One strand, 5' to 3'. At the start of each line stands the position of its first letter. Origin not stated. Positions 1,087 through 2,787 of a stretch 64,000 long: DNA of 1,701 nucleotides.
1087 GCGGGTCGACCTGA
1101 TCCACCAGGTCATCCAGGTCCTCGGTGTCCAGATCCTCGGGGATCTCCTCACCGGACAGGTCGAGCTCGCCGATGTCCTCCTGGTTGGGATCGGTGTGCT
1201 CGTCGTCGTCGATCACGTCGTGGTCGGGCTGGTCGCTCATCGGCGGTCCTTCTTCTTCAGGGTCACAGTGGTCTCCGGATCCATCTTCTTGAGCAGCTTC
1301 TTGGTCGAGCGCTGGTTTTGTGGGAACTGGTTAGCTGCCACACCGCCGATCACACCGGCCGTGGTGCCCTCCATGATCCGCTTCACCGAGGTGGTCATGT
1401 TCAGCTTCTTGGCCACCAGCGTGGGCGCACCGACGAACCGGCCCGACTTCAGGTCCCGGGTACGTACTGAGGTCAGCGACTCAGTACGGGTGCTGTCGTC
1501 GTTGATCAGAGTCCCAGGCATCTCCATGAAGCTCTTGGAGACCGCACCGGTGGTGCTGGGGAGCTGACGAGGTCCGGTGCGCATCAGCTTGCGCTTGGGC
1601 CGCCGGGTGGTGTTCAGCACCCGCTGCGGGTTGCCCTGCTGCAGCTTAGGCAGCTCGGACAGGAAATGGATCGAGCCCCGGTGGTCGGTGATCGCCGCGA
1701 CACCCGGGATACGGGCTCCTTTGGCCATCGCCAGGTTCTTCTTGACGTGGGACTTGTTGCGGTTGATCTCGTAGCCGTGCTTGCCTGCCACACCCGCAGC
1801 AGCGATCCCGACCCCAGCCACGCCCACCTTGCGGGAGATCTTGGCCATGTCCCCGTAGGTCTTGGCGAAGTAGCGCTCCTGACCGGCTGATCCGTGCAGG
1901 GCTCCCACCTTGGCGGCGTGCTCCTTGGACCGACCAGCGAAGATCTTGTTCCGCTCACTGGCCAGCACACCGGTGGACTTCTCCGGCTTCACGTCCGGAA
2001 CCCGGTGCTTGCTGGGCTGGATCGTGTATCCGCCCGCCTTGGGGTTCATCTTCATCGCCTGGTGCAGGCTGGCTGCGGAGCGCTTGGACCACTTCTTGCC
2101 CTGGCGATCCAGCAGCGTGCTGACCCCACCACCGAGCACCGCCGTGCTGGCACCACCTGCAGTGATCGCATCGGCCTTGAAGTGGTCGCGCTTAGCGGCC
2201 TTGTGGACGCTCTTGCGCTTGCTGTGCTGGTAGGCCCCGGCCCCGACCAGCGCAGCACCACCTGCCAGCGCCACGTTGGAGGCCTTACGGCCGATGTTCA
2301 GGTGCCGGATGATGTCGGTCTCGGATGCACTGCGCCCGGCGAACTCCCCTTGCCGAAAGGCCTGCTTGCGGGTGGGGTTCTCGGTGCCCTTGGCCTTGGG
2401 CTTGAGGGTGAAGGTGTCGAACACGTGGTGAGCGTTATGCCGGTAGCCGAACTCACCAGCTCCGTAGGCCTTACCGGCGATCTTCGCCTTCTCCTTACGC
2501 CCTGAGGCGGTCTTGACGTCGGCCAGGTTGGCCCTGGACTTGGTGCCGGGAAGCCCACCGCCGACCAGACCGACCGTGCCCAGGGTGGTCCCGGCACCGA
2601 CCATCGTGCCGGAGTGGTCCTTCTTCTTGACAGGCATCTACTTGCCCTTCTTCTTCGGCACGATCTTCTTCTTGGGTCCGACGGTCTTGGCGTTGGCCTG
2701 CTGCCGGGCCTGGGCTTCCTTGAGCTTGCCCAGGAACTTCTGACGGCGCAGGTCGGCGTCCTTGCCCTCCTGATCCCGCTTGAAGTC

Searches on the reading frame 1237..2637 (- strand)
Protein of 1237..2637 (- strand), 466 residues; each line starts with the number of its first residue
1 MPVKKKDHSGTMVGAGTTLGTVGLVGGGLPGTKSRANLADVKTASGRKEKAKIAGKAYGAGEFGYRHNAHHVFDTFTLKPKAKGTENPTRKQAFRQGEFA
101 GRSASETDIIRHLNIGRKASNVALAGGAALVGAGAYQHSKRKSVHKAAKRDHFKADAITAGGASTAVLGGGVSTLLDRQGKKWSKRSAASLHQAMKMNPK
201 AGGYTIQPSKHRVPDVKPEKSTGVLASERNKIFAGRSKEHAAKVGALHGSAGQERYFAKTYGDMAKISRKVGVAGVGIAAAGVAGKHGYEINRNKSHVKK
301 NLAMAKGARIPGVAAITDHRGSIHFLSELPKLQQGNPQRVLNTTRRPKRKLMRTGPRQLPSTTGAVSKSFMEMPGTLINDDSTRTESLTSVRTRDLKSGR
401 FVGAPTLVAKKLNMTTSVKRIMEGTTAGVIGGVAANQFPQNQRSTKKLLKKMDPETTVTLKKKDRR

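Call 4: search_protein_families(library=pfam, proteins=[window:1237-2637:-], max_evalue=0.01)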
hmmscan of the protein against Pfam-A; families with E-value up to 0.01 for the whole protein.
window:1237-2637:- (466 aa): 0 families

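Call 5: search_protein_families(library=phrogs, proteins=[window:1237-2637:-], max_evalue=0.01)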
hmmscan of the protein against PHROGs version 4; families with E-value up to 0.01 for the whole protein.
window:1237-2637:- (466 aa): 0 families

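Call 46: search_dna_similar(query=window:1237-2637:-, collection=phages, mode=protein, max_rows=15, max_evalue=0.001)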
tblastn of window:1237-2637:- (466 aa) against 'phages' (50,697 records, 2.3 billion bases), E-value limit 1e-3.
No match.
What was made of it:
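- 1237..2637 (-): K/G/A-rich basic 466-aa protein ('KG466'), probably a head-associated protein. No Pfam or PHROG hit (calls 4, 5) and no hit in cultured phages (call 46).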

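Call 53: find_homologous_proteins(query=window:1237-2637:-, max_evalue=0.00001)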
Query window:1237-2637:- (466 aa): 9 proteins with E <= 0.00001 among 8000 candidates.
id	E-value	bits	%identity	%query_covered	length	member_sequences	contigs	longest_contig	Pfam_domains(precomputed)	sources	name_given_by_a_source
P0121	1.1e-296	1002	100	100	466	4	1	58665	-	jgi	jgi:hypothetical protein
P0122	2.0e-132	461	50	99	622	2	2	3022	-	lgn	-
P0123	1.8e-129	451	56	87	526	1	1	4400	-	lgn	-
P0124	1.5e-117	412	56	74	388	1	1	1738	-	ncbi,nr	ncbi:MAG TPA: hypothetical protein VFQ26_07290, partial [Nitrospiraceae bacterium]|nr:hypothetical p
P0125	1.6e-100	355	52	79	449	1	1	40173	-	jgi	jgi:hypothetical protein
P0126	3.2e-97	345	53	76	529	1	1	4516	-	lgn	-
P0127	1.3e-84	303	50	79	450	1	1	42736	-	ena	-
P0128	8.1e-67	244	48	55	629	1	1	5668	-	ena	-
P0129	7.1e-50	189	44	52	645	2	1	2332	-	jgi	jgi:hypothetical protein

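Call 69: search_protein_representatives(alignment_id=A2)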
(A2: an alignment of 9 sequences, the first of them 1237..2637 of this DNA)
Query: 9 sequences, 509 profile positions. Proteins with E-value up to 0.001 (for the whole library): 178; up to 1e-10: 142; up to 1e-30: 95. The best 150 are listed.
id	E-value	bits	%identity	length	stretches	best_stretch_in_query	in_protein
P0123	1.3e-224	763.4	-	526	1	1-507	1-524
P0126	2.0e-199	680.3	-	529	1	1-507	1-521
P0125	9.5e-188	641.8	-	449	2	1-424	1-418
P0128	1.7e-184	631.0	-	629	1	1-507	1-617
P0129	4.1e-153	527.5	-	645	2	15-500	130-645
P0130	1.8e-145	502.3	-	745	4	11-320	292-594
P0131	2.6e-126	439.1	-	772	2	1-410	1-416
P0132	5.8e-106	372.0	-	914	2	14-320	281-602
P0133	2.1e-98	347.0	-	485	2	1-318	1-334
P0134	1.7e-97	344.0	-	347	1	25-343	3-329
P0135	2.5e-96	340.1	-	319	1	24-313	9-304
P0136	3.3e-91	323.3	-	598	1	1-429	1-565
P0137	7.2e-89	315.6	-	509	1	1-320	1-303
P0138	5.1e-87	309.4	-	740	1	3-330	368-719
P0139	1.9e-86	307.6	-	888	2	14-347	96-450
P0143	3.3e-84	300.2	-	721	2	14-359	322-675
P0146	4.5e-76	273.3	-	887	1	15-333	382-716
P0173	5.1e-50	187.4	-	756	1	11-319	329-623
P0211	3.1e-32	128.7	-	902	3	73-318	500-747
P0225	6.7e-29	117.7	-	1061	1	17-506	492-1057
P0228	3.4e-27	112.1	-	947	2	17-319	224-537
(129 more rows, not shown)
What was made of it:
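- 1237..2637 (-): It belongs to a family of 178 cluster representatives (call 69).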

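Call 70: search_protein_families(library=pfam, proteins=[P0130, P0132, P0138, P0139, P0143, P0146, P0173, P0211, P0225, P0228], max_evalue=0.001)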
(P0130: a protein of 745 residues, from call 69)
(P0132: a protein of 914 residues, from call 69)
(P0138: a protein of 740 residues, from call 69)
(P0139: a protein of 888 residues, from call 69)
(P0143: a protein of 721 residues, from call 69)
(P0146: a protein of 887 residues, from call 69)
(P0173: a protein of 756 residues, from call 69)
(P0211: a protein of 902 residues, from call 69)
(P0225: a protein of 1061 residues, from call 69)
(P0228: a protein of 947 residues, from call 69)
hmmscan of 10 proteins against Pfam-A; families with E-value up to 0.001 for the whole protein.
P0130 (745 aa): 0 families

P0132 (914 aa): 0 families

P0138 (740 aa): 0 families

P0139 (888 aa): 0 families

P0143 (721 aa): 0 families

P0146 (887 aa): 0 families

P0173 (756 aa): 0 families

P0211 (902 aa): 0 families

P0225 (1061 aa): 0 families

P0228 (947 aa): 1 family
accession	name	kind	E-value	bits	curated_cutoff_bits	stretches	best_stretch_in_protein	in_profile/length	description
PF14550.11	Peptidase_S78_2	-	2.9e-17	63.3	24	1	541-671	2-124/126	Putative phage serine protease XkdF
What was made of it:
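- Tried and rejected: Pfam scan of nine other long KG-family members: no partner domains (call 70).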

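Call 71: predict_structure(alignment_id=A2)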
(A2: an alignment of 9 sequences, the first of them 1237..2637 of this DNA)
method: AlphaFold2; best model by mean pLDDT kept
length: 466 residues; sequences in the alignment: 9
mean_pLDDT: 52.4   pTM: 0.44
mean pLDDT of the five models: 52.4, 50.3, 50.1, 47.3, 44.4
residues with pLDDT >= 90: 26; 70-90: 83; 50-70: 107; < 50: 250
segments of 3 or more residues with pLDDT < 50: 1-36, 58-61, 63-65, 118-136, 141-148, 295-315, 317-324, 327-346, 348-466
pLDDT, mean of each block of 10 residues (from residue 1): 32 32 37 47 61 52 50 55 62 84 73 52 39 44 47 52 55 72 91 92 85 86 80 85 89 82 67 53 54 47 39 46 46 42 41 41 31 31 28 37 30 30 27 29 32 32 36
secondary structure, 60 per line:
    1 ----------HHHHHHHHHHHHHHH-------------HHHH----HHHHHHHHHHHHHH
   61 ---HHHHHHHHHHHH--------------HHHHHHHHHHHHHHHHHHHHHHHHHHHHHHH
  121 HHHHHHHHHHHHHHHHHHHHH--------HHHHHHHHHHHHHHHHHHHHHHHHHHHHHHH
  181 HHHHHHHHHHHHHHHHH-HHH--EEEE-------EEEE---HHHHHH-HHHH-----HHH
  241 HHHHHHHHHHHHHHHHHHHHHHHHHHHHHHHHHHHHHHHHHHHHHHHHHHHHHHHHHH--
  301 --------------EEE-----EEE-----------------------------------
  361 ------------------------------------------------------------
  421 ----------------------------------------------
elements in order: H11-25 H39-42 H47-60 H64-75 H90-141 H150-197 E204-207 E215-218 H222-227 H229-232 H238-298 E315-317 E323-325

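Call 75: find_encoding_contigs(protein=P0228, flank=8000, max_places=1)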
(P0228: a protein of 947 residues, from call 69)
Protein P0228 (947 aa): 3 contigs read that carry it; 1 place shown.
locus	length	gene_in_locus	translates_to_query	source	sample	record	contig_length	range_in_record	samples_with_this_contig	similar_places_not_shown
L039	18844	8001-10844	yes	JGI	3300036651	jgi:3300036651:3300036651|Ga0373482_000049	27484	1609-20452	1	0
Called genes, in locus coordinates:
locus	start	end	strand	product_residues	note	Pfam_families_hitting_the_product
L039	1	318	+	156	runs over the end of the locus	PF01844:HNH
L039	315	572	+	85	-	PF10269:Tmemb_185A (weak)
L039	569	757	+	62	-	-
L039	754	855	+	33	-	-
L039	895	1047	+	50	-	-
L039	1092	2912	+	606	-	PF21919:P23-45_portal_barrel, PF06074:Portal_Mu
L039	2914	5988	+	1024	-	-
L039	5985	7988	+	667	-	PF04233:Phage_Mu_F (weak)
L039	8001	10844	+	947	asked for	PF14550:Peptidase_S78_2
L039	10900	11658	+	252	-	-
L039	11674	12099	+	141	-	PF09956:Phage_cement_2 (weak)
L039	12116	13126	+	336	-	-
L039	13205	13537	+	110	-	-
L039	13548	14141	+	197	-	-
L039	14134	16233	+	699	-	-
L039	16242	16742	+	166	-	-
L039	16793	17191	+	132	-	-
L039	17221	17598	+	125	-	PF19586:DUF6093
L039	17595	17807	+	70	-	-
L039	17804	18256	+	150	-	PF04883:HK97-gp10_like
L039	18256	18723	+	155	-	-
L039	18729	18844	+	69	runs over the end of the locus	-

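Call 76: fold_search(model_id=the predicted structure, library=pdb)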
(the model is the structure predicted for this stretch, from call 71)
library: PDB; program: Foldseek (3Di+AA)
matches with E <= 10: 94; with E <= 0.001: 0
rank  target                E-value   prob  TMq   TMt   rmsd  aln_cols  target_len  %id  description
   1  7ckr_A                4.9e-01  0.09  0.11  0.13  26.6       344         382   13  Cryo-EM structure of the human MCT1/Basigin-2 complex in the presence of anti-cancer drug candidate BAY-8002 in the ou (released 2020-12-23)
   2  7a27_AAA              5.1e-01  0.09  0.12  0.14  30.2       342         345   12  Structure of soluble SmhA crystal form 2 of the tripartite alpha-pore forming toxin, Smh, from Serratia marcescens. (released 2021-03-31)
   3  7a26_EEE              5.4e-01  0.08  0.11  0.13  31.2       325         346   13  Structure of soluble SmhA crystal form 1 of the tripartite alpha-pore forming toxin, Smh, from Serratia marcescens. (released 2021-03-31)
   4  6ql4_A                5.9e-01  0.06  0.09  0.07  28.8       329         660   11  Crystal structure of nucleotide-free Mgm1 (released 2019-07-03)
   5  7a26_HHH              6.8e-01  0.08  0.11  0.14  31.2       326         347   12  Structure of soluble SmhA crystal form 1 of the tripartite alpha-pore forming toxin, Smh, from Serratia marcescens. (released 2021-03-31)
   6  7a27_GGG              7.2e-01  0.08  0.11  0.14  31.0       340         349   13  Structure of soluble SmhA crystal form 2 of the tripartite alpha-pore forming toxin, Smh, from Serratia marcescens. (released 2021-03-31)
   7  7a27_CCC              8.3e-01  0.06  0.10  0.13  30.2       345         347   14  Structure of soluble SmhA crystal form 2 of the tripartite alpha-pore forming toxin, Smh, from Serratia marcescens. (released 2021-03-31)
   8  4k1p_H                9.6e-01  0.08  0.12  0.16  29.1       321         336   10  Structure of the NheA component of the Nhe toxin from Bacillus cereus (released 2013-09-18)
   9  4k1p_E                1.2e+00  0.08  0.12  0.16  28.0       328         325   12  Structure of the NheA component of the Nhe toxin from Bacillus cereus (released 2013-09-18)
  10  4k1p_A                1.2e+00  0.07  0.12  0.16  29.8       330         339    9  Structure of the NheA component of the Nhe toxin from Bacillus cereus (released 2013-09-18)
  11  7a26_CCC              1.3e+00  0.06  0.11  0.14  27.3       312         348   11  Structure of soluble SmhA crystal form 1 of the tripartite alpha-pore forming toxin, Smh, from Serratia marcescens. (released 2021-03-31)
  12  8qsm                  1.5e+00  0.05  0.09  0.09  27.3       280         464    9  Cryo-EM structure of human SLC15A4 monomer in outward open state in LMNG (released 2023-10-25)
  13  4k1p_F                1.8e+00  0.08  0.12  0.16  27.9       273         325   11  Structure of the NheA component of the Nhe toxin from Bacillus cereus (released 2013-09-18)
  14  6dfp                  1.9e+00  0.05  0.12  0.15  29.1       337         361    9  Crystal Structure of a Tripartite Toxin Component VCA0883 from Vibrio cholerae (released 2018-05-23)
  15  2k3n_MODEL_1_A        2.0e+00  0.06  0.07  0.17  28.9       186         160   12  Solution structure of the type 1 repetitive domain (TUSP1-RP1) of the egg case silk from Nephila Antipodiana (released 2009-06-02)
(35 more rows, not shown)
